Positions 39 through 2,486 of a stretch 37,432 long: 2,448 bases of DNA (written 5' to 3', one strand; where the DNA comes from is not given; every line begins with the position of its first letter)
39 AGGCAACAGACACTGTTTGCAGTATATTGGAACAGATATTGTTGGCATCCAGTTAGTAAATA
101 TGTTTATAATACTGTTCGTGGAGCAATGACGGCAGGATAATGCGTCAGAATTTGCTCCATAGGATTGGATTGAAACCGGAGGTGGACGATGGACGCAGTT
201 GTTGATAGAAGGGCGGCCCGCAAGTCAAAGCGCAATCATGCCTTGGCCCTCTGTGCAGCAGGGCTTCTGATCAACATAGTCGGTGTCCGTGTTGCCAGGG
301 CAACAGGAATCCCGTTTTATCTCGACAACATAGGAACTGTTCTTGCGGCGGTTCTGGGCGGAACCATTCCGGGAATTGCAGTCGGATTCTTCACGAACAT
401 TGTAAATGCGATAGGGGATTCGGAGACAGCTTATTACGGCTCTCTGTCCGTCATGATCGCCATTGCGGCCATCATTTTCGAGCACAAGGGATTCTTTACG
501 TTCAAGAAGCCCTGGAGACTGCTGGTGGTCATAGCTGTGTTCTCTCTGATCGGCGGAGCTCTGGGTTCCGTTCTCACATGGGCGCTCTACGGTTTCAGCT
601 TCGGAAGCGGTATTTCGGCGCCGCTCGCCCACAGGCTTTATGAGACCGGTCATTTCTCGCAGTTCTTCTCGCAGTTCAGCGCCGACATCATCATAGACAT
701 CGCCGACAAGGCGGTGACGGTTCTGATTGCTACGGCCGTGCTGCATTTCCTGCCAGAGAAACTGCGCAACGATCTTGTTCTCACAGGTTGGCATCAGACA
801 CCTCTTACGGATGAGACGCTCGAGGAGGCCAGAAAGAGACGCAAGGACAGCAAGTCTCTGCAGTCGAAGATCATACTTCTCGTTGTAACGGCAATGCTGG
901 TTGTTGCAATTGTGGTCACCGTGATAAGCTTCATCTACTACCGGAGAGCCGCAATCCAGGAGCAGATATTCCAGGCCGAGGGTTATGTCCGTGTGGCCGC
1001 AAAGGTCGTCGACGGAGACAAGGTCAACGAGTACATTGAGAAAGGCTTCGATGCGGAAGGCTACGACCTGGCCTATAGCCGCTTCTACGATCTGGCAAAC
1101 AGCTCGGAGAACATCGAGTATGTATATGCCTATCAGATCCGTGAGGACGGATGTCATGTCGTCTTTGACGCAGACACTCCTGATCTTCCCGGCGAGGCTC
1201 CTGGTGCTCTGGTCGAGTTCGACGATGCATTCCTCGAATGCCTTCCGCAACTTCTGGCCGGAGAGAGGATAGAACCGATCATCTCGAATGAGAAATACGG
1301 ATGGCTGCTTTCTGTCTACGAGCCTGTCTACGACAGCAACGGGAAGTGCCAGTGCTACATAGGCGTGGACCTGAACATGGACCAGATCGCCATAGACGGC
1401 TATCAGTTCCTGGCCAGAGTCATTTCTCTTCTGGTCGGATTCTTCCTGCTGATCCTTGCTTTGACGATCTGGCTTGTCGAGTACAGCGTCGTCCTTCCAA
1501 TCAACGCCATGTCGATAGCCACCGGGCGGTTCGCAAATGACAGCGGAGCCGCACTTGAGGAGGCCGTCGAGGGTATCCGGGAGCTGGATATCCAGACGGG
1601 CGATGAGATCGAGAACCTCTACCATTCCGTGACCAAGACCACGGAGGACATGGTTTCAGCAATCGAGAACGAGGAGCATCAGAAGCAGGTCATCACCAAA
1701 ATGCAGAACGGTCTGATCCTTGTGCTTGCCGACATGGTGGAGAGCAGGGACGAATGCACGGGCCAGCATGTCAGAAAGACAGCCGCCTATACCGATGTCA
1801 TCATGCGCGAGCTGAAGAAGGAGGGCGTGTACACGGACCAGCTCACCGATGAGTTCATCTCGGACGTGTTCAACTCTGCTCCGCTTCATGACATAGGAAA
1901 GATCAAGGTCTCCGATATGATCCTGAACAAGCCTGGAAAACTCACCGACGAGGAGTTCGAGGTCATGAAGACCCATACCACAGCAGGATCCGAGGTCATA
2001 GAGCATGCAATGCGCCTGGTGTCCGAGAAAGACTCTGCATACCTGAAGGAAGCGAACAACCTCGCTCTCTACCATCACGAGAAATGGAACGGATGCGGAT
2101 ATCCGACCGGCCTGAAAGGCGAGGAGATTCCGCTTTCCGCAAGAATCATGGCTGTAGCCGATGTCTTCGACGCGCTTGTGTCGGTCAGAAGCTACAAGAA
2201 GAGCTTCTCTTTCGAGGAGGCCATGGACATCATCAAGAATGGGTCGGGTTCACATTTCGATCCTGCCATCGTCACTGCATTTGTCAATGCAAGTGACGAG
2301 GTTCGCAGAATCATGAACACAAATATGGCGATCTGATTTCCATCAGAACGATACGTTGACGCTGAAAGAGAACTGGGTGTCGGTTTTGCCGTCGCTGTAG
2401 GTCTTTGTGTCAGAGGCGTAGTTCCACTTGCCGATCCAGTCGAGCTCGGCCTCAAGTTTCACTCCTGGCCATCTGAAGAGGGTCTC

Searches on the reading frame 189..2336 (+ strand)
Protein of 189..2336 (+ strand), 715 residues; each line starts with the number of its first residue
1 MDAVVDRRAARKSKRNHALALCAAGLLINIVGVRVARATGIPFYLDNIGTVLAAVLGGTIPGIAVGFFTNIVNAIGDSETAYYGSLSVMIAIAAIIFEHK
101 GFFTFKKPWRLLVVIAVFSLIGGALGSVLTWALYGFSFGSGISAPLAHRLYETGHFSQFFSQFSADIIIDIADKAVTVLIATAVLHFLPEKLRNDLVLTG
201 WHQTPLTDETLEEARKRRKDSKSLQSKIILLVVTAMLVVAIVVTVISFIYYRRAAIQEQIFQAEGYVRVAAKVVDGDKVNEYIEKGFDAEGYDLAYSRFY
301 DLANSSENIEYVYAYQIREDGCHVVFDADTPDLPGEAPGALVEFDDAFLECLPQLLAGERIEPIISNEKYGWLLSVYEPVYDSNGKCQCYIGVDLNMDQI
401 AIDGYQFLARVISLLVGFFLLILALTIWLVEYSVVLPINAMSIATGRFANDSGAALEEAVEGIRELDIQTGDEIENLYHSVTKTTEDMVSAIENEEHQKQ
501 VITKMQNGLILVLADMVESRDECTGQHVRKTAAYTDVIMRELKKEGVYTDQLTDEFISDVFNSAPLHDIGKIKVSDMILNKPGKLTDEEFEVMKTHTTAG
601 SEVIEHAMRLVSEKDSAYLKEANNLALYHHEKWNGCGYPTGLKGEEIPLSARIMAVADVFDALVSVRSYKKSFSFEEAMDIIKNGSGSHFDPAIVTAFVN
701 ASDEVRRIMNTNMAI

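Call 9: search_protein_families(library=pfam, proteins=[window:189-2336:+], max_evalue=0.001)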
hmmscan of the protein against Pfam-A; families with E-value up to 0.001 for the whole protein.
window:189-2336:+ (715 aa): 2 families
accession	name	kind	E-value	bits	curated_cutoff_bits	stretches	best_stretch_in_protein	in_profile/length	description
PF13487.12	HD_5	-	1.5e-34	119.6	27.2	1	512-694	2-170/170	HD domain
PF01966.28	HD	-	5.5e-17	62.6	22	1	525-662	2-115/116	HD domain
